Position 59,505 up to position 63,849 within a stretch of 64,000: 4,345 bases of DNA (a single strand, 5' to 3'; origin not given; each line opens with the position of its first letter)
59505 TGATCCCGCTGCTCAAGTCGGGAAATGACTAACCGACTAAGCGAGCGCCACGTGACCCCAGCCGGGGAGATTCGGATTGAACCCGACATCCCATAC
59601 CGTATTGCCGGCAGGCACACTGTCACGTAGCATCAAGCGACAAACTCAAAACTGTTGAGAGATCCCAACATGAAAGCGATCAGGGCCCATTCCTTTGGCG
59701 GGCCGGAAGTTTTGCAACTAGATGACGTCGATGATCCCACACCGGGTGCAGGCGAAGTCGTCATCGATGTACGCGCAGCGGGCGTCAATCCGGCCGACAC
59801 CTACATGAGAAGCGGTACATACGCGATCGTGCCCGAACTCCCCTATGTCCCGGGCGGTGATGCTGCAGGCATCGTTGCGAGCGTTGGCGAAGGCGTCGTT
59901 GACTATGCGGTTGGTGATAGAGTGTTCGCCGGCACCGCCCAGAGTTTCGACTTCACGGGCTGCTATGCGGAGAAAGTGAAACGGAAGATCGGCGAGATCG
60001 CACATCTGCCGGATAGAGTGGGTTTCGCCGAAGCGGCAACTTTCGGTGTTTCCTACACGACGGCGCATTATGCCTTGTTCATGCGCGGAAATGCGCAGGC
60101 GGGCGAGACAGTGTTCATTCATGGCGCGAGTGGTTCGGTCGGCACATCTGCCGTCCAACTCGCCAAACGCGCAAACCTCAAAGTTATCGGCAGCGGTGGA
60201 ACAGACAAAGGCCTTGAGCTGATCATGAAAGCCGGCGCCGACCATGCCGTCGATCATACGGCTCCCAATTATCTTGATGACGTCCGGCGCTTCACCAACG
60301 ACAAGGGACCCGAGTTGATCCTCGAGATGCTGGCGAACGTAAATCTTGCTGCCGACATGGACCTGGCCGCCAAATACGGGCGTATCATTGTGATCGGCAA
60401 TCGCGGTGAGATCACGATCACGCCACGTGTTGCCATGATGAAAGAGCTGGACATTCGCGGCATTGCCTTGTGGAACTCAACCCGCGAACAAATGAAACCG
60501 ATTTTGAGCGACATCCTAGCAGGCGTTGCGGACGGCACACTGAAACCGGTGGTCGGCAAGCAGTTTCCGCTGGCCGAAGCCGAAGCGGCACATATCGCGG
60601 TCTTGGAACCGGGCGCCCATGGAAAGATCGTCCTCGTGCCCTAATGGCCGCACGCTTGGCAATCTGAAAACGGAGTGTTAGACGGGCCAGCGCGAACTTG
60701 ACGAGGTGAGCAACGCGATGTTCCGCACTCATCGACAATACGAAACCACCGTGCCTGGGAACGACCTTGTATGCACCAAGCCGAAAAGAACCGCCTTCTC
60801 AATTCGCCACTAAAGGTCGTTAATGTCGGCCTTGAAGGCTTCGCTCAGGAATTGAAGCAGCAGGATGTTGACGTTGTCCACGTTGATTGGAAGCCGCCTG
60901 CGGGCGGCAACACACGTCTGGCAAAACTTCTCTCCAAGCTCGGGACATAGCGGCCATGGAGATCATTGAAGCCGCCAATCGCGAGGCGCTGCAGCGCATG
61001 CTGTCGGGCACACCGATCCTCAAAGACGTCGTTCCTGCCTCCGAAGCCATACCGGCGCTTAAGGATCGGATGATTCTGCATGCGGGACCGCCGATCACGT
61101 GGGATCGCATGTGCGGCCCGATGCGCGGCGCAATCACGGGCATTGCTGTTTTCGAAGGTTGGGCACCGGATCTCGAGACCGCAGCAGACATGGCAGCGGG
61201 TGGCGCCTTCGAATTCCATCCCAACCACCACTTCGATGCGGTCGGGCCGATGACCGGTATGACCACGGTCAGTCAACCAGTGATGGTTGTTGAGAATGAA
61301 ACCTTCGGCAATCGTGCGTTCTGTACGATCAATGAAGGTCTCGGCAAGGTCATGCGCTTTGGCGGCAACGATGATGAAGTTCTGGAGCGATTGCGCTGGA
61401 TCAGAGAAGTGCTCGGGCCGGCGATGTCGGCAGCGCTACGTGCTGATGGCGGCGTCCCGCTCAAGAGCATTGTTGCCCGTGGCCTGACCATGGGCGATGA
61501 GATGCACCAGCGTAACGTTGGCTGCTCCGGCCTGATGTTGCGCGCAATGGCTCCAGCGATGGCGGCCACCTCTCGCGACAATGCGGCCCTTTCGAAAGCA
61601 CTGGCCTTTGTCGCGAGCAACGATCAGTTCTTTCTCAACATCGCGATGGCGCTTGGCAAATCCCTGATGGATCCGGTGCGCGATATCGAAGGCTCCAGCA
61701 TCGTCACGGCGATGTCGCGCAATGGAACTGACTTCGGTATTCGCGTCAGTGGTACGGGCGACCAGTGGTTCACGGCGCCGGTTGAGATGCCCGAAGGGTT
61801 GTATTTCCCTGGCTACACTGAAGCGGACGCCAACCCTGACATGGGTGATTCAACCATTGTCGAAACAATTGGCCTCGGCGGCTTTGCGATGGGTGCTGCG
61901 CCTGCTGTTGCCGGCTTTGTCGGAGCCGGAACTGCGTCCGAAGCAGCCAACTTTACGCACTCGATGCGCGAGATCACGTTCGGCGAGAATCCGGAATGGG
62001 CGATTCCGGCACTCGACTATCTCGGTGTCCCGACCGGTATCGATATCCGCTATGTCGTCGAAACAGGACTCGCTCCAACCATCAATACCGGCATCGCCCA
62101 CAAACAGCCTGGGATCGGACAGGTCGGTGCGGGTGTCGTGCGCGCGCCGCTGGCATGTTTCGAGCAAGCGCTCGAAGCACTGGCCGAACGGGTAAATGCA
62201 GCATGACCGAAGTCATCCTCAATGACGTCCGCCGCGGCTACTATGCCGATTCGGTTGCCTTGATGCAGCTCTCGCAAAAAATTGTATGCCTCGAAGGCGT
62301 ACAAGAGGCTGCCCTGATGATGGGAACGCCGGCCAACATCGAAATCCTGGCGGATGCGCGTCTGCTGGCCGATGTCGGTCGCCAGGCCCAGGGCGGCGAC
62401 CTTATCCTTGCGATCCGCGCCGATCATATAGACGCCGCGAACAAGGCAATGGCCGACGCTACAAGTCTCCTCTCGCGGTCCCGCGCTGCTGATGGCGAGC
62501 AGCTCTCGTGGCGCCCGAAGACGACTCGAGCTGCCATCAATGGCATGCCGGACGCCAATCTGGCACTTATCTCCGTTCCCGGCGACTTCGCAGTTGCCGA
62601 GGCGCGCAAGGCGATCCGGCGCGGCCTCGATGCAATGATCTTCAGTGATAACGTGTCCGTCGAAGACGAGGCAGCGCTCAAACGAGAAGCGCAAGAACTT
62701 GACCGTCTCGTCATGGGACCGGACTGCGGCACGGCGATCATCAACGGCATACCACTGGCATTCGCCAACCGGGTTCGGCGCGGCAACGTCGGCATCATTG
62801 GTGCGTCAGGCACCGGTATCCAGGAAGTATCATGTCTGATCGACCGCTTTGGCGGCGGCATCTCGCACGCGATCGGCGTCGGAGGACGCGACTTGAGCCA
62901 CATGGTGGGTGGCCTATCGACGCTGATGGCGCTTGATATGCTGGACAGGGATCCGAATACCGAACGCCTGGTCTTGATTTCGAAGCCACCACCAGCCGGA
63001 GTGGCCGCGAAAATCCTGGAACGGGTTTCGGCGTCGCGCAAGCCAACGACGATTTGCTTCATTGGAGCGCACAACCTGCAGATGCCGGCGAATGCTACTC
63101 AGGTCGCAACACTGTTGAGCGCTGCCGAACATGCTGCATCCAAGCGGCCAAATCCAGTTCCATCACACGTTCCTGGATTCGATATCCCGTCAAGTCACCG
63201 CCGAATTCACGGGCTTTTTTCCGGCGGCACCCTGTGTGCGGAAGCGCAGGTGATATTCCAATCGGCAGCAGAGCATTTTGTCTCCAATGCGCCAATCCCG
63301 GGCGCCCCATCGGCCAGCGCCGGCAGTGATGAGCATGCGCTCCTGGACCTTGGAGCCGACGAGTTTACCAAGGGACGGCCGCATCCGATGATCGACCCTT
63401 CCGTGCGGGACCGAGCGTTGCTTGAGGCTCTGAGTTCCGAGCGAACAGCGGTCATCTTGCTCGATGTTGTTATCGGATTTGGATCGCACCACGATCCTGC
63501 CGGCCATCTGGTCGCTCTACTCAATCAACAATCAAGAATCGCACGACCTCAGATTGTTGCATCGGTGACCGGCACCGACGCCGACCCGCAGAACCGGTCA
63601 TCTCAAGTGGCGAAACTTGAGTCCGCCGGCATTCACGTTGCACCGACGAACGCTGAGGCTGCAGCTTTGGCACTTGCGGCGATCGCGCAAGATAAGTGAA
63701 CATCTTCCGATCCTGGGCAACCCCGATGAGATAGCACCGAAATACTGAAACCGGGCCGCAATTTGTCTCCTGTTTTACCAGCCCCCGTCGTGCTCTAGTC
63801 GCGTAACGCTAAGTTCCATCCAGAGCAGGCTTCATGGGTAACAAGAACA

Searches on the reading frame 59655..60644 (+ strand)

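Call 63: search_protein_families(library=ncbifam, max_evalue=1e-15, proteins=[window:59655-60644:+])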
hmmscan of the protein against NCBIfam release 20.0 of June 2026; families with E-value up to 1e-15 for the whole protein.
window:59655-60644:+ (329 aa): 14 families
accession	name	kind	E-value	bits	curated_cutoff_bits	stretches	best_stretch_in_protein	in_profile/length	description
TIGR02824.1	quinone_pig3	subfamily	7.3e-65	219.1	296.8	1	6-327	1-323/325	putative NAD(P)H quinone oxidoreductase, PIG3 family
NF008024.0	PRK10754.1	subfamily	6.3e-38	130.6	348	1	7-329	3-327/327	NADPH:quinone reductase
NF041183.1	Pks2_ls1_myc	equivalog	8.3e-36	122.4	2400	1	13-327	1413-1727/2086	sulfolipid-1 biosynthesis phthioceranic/hydroxyphthioceranic acid synthase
NF010344.0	PRK13771.1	subfamily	2e-31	109.2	349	1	99-327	113-331/334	putative alcohol dehydrogenase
TIGR02817.1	adh_fam_1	subfamily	1.9e-29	103.2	284.05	1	20-327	17-333/336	zinc-binding alcohol dehydrogenase family protein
NF041172.1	AcrlCoa_red_Thmprot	equivalog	5.3e-24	84.8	500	1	98-327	112-332/334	acryloyl-CoA reductase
TIGR02823.1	oxido_YhdH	subfamily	2.7e-21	75.7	297.25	1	25-283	19-279/324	acrylyl-CoA reductase family protein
TIGR00692.1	tdh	equivalog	1.3e-20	73.8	458.35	0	99-328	114-339/340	L-threonine 3-dehydrogenase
TIGR03989.1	Rxyl_3153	subfamily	1.1e-19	71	440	0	20-91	14-84/370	NDMA-dependent alcohol dehydrogenase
NF003808.0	PRK05396.1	equivalog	2.4e-19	69.4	380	0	99-327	116-338/341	L-threonine 3-dehydrogenase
TIGR01751.1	crot-CoA-red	equivalog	4.5e-18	65.1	378.55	0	112-213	150-253/398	crotonyl-CoA carboxylase/reductase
NF041097.1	keto_inos_dh_IolM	equivalog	1.5e-17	63.4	450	0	135-318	191-378/389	scyllo-inosose 3-dehydrogenase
NF058644.1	CurcmRedCuraProt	equivalog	2.8e-16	59.5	440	0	12-327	10-331/336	NADPH-dependent curcumin/dihydrocurcumin reductase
TIGR03451.1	mycoS_dep_FDH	equivalog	9.1e-16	57.6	512.9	0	19-91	13-83/358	S-(hydroxymethyl)mycothiol dehydrogenase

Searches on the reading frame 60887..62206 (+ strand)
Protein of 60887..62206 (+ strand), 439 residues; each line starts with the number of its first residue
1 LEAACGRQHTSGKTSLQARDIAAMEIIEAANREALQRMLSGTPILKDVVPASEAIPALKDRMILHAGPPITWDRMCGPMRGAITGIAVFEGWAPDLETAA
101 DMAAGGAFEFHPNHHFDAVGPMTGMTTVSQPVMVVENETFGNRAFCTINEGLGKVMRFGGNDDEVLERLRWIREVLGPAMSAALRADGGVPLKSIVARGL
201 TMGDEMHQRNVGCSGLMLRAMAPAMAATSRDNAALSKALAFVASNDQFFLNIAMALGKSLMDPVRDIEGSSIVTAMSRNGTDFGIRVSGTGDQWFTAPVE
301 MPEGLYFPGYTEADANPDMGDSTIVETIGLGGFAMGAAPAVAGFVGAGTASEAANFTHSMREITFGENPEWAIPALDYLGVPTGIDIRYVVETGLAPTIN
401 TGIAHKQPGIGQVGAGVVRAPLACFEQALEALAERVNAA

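Call 70: search_protein_families(library=pfam, max_evalue=0.00001, proteins=[window:60887-62206:+])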
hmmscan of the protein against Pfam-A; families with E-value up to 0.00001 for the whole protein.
window:60887-62206:+ (439 aa): 1 family
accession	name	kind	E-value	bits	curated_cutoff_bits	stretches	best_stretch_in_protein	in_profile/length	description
PF06545.17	AllG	-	2.3e-91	305.6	27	1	109-322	2-215/215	Oxamate carbamoyltransferase subunit AllG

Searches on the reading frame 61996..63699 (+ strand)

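Call 70: search_protein_families(library=pfam, max_evalue=0.00001, proteins=[window:61996-63699:+])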
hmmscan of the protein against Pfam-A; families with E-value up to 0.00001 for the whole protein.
window:61996-63699:+ (567 aa): 2 families
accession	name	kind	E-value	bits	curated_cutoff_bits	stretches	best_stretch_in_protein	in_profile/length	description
PF00549.24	Ligase_CoA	-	1.6e-30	106.3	24.5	1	407-560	1-126/128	CoA-ligase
PF02629.25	CoA_binding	-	3.2e-09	37.8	22.3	1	262-355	3-95/97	CoA binding domain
